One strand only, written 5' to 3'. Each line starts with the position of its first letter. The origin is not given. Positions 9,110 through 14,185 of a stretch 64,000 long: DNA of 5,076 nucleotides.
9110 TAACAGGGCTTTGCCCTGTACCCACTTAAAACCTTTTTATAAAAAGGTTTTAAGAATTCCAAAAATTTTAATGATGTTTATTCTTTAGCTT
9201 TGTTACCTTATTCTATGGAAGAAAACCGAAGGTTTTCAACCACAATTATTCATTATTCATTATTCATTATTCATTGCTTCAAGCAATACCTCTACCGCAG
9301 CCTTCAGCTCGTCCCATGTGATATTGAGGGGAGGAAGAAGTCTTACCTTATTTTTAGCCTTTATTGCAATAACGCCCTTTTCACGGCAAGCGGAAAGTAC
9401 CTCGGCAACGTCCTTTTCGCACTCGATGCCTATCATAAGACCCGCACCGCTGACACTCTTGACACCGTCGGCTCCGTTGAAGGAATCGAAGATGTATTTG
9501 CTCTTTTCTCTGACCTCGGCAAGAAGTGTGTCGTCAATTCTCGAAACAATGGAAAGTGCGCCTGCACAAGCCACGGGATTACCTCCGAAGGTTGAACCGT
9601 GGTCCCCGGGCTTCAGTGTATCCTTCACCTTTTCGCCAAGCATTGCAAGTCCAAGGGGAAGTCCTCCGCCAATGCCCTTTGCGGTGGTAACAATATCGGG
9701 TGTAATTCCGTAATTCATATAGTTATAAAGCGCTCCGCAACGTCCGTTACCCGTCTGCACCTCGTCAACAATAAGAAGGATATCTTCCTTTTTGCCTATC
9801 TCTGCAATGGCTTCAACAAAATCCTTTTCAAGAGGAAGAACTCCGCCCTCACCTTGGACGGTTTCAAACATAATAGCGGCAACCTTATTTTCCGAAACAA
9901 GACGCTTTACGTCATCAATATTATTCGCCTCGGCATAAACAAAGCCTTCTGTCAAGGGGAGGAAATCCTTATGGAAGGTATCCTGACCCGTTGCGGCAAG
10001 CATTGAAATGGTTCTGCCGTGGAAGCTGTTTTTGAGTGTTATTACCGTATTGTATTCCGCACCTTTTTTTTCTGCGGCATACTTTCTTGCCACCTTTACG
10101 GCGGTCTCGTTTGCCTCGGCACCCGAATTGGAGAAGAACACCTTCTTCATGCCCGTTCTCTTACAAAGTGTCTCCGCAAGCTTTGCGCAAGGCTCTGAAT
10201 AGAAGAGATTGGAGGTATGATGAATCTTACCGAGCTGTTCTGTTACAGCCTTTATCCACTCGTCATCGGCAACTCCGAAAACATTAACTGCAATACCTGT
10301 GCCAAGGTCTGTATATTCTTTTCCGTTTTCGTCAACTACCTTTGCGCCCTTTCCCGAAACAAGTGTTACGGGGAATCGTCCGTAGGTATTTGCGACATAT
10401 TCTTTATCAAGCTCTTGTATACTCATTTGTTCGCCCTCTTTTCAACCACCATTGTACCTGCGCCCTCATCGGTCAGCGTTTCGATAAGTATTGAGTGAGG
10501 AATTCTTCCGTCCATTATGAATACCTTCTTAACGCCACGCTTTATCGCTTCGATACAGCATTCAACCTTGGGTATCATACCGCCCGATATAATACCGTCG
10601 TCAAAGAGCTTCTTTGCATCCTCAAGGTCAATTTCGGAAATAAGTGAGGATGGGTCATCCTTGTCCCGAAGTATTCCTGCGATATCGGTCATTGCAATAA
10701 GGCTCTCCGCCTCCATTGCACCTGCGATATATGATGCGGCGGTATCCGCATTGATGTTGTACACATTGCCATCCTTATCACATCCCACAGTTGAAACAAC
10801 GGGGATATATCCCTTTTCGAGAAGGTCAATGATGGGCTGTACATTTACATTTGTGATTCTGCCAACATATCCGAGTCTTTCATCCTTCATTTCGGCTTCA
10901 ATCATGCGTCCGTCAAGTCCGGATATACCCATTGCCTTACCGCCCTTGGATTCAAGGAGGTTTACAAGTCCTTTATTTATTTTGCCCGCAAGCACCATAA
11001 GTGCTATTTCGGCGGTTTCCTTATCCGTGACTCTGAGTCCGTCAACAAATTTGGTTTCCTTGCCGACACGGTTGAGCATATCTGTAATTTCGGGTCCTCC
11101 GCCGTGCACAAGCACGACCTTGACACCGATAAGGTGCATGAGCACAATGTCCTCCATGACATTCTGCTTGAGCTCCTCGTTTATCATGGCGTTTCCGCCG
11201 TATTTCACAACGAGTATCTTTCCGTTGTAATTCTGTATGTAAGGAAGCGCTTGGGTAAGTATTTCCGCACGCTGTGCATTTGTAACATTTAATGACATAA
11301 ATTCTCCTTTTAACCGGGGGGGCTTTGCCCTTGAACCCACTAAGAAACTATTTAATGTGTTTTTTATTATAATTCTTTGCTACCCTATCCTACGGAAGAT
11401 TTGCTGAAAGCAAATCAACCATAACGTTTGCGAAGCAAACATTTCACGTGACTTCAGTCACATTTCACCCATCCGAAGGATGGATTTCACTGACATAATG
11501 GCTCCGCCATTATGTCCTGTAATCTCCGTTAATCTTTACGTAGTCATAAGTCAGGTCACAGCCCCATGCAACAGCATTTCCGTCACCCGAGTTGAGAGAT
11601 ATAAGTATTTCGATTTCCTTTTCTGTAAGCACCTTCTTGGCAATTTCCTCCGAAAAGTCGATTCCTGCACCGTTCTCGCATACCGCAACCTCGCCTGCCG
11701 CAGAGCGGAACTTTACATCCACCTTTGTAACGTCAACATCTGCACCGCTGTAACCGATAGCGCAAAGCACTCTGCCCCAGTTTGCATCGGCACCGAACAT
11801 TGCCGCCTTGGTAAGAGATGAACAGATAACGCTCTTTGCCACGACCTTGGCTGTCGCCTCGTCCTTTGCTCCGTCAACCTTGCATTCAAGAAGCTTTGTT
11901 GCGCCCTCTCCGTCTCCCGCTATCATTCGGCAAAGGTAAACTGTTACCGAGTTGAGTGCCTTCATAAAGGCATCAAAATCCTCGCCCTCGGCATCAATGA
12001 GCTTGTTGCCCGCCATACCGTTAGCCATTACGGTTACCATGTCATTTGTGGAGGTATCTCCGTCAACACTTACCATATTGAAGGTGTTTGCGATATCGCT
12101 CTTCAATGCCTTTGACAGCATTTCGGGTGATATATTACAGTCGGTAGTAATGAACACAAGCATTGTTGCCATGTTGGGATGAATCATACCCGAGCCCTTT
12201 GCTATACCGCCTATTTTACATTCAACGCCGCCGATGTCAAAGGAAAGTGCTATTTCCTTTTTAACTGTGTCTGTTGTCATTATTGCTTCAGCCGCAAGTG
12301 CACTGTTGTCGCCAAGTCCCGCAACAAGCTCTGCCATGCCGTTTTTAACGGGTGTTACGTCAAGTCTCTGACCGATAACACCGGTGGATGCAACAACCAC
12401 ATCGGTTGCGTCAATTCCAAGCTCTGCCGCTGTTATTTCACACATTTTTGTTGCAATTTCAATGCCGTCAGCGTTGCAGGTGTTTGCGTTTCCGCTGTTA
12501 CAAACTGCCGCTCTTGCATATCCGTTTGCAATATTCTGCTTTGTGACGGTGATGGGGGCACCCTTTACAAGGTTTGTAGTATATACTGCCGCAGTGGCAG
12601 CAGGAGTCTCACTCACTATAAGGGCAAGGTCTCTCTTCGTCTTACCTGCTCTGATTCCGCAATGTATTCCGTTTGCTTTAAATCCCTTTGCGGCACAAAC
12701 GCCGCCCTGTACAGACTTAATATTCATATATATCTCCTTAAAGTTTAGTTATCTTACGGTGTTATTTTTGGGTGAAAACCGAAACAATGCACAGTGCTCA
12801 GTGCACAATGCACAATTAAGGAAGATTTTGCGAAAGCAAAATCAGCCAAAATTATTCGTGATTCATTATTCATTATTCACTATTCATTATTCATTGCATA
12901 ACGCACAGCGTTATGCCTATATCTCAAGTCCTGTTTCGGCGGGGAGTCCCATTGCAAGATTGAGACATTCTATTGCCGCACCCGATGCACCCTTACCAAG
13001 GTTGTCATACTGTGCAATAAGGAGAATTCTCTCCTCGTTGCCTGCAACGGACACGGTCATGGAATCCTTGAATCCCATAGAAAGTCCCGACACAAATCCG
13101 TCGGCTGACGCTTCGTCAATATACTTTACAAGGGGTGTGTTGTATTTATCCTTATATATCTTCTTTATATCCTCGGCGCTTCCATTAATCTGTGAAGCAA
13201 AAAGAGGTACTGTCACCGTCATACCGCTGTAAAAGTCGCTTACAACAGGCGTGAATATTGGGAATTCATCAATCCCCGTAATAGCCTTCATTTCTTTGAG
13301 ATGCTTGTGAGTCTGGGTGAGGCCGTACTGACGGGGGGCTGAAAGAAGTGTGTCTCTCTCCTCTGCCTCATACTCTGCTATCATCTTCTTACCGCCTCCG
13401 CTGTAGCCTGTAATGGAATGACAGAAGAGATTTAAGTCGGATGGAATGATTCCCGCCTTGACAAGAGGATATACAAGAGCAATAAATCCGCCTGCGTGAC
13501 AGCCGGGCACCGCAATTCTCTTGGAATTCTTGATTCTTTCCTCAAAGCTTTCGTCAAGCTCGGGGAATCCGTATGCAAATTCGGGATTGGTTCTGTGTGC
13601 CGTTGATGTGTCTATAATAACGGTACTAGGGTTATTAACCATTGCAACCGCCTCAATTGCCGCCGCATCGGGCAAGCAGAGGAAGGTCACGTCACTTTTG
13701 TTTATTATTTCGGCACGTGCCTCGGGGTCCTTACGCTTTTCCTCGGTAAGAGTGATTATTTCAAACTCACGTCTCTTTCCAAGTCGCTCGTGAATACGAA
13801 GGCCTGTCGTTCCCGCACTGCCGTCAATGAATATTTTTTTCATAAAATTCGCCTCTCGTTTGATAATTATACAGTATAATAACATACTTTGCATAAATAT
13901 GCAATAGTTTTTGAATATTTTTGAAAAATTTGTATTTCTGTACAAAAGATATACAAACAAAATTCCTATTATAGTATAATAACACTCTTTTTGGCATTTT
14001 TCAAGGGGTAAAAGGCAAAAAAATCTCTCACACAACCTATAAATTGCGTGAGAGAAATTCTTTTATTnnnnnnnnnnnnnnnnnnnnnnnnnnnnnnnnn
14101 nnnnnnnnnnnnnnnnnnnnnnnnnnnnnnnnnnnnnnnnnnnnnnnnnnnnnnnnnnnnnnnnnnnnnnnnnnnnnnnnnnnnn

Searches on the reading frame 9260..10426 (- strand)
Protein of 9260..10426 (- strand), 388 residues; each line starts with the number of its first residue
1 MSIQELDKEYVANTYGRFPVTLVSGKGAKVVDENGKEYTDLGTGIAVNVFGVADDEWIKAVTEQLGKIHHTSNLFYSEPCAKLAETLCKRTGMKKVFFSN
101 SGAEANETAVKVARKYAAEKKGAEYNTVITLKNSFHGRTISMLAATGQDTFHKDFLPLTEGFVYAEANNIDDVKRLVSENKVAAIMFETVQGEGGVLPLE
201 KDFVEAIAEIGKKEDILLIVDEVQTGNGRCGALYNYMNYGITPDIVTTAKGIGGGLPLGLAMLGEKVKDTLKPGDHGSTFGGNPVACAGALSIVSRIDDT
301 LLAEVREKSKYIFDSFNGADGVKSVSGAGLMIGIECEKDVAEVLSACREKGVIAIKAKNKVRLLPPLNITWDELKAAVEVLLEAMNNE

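Call 11: search_protein_families(library=ncbifam, proteins=[window:9260-10426:-])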
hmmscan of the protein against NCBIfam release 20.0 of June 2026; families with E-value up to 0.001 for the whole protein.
window:9260-10426:- (388 aa): 71 families (the best 25 are shown)
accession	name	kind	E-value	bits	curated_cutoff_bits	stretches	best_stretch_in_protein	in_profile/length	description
TIGR00707.1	argD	subfamily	1e-127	426.1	410.05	1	10-385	1-380/381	acetylornithine/succinylornithine family transaminase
NF002797.0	PRK02936.1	equivalog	2e-118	395.5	496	1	11-387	4-379/385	acetylornithine transaminase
NF002874.0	PRK03244.1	equivalog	1.9e-116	389.1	457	1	8-386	15-393/399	acetylornithine transaminase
NF002325.0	PRK01278.1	subfamily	1.1e-113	379.8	372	1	10-386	5-387/395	acetylornithine transaminase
NF003468.0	PRK05093.1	subfamily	3.1e-101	339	522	1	9-386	14-400/405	acetylornithine/succinyldiaminopimelate transaminase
TIGR03246.1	arg_catab_astC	subfamily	4.7e-100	335.3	609.95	1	9-384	8-392/397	acetylornithine/succinylornithine family transaminase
NF009047.0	PRK12381.1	subfamily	8.1e-100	334.5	630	1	8-385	11-397/406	bifunctional succinylornithine transaminase/acetylornithine transaminase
NF003273.0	PRK04260.1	equivalog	8.9e-98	327.3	616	1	11-385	4-375/376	acetylornithine transaminase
NF002985.0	PRK03715.1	equivalog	1.4e-95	320.4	568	1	6-385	6-391/395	acetylornithine transaminase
NF003397.0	PRK04612.1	equivalog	2.2e-89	300.1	735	1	9-385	13-401/408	acetylornithine transaminase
NF004426.0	PRK05769.1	equivalog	1.1e-87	294.6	552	2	173-387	213-439/441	acetyl ornithine aminotransferase family protein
TIGR01885.1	Orn_aminotrans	equivalog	1.1e-79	268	378.4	1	4-385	5-401/402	ornithine--oxo-acid transaminase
NF045491.1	LysJ_Sulfobales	equivalog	2.4e-79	267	700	1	14-382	6-374/386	[LysW]-aminoadipate semialdehyde/glutamate semialdehyde transaminase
NF005993.0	PRK08117.1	subfamily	8.9e-76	255.2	574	1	11-386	16-428/433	aspartate aminotransferase family protein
NF003087.0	PRK04013.1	equivalog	1.1e-74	251.7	528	1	20-381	8-354/364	acetylornithine/acetyl-lysine aminotransferase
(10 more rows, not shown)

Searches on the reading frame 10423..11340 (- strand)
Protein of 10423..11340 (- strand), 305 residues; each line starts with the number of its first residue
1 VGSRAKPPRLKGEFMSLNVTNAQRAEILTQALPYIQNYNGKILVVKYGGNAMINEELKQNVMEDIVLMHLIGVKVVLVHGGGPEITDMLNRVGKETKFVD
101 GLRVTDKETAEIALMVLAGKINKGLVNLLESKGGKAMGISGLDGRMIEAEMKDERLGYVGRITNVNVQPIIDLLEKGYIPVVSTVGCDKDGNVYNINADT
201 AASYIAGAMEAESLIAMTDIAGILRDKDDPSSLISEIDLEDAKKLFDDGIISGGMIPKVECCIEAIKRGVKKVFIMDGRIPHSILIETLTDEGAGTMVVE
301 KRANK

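Call 11: search_protein_families(library=ncbifam, proteins=[window:10423-11340:-])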
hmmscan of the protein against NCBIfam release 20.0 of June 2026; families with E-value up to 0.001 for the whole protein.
window:10423-11340:- (305 aa): 23 families
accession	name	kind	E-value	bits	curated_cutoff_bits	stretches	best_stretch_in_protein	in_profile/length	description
TIGR00761.1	argB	equivalog_domain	3.4e-78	262.4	151.3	1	43-275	2-231/231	acetylglutamate kinase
NF010659.0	PRK14058.1-1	equivalog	3.4e-49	167.4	223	1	43-298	2-266/267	[LysW]-aminoadipate kinase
NF003387.0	PRK04531.1-2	equivalog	6.6e-40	136.9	426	1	34-298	30-286/441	acetylglutamate kinase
NF010662.0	PRK14058.1-4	equivalog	2.4e-39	135.1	194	1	43-299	2-262/264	[LysW]-aminoadipate/[LysW]-glutamate kinase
NF003641.0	PRK05279.1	equivalog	2.5e-39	135.4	344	1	22-304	7-295/441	amino-acid N-acetyltransferase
NF010661.0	PRK14058.1-3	equivalog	1.1e-36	126.4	251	1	43-298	3-270/283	acetylglutamate/acetylaminoadipate kinase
TIGR01890.1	N-Ac-Glu-synth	equivalog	1.1e-35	123.5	202.85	1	27-303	4-282/429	amino-acid N-acetyltransferase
NF003386.0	PRK04531.1-1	equivalog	8e-27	94.2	417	1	37-299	37-292/442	acetylglutamate kinase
NF010660.0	PRK14058.1-2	equivalog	4.5e-15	56.1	241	1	44-276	3-240/249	[LysW]-aminoadipate/[LysW]-glutamate kinase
NF040647.1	IPPK_Arch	equivalog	8.3e-12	44.9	120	1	52-298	18-259/259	isopentenyl phosphate kinase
TIGR00746.1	arcC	equivalog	6.3e-11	41.9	358.25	1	179-299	192-308/309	carbamate kinase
TIGR00656.1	asp_kin_monofn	equivalog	5.8e-10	38.7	402.25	1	41-225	2-187/407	aspartate kinase, monofunctional class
NF005155.0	PRK06635.1-4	equivalog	1.3e-09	37.6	346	1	42-224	3-179/407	aspartate kinase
NF006068.0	PRK08210.1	equivalog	2.2e-09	37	474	1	41-224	2-184/405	aspartate kinase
NF009007.0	PRK12352.1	subfamily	4e-09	35.8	266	1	177-299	195-314/316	carbamate kinase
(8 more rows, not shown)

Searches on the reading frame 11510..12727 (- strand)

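Call 11: search_protein_families(library=ncbifam, proteins=[window:11510-12727:-])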
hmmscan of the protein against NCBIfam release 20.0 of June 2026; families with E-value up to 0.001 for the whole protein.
window:11510-12727:- (405 aa): 2 families
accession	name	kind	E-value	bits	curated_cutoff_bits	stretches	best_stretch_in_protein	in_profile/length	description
TIGR00120.1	ArgJ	equivalog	3.5e-140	467.4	298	1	6-405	1-405/405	bifunctional ornithine acetyltransferase/N-acetylglutamate synthase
NF003802.0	PRK05388.1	equivalog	6.1e-139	463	351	1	8-405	5-400/400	bifunctional glutamate N-acetyltransferase/amino-acid acetyltransferase ArgJ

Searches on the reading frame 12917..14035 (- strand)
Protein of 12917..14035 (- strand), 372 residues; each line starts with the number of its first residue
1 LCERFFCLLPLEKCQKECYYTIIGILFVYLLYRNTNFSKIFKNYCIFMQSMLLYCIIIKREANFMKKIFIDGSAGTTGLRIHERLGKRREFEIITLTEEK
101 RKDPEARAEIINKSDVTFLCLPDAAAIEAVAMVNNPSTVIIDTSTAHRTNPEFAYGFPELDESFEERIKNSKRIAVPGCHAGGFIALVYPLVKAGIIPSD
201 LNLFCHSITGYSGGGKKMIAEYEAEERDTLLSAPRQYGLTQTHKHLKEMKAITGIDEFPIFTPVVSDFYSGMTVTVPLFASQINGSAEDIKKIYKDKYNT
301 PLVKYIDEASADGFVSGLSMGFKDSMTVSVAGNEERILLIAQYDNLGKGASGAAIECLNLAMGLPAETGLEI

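Call 11: search_protein_families(library=ncbifam, proteins=[window:12917-14035:-])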
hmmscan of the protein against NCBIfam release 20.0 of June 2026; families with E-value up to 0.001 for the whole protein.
window:12917-14035:- (372 aa): 4 families
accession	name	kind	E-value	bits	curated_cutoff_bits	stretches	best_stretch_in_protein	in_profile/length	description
TIGR01851.1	argC_other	equivalog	4.2e-102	341.6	229.85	1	66-364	2-310/310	N-acetyl-gamma-glutamyl-phosphate reductase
TIGR01850.1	argC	equivalog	1e-39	136.7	233.6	1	101-371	55-339/345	N-acetyl-gamma-glutamyl-phosphate reductase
TIGR01296.1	asd_B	equivalog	5e-05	22.6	324.2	0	104-228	52-173/339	aspartate-semialdehyde dehydrogenase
NF011456.0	PRK14874.1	equivalog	0.00032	19.8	223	0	105-250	58-197/346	aspartate-semialdehyde dehydrogenase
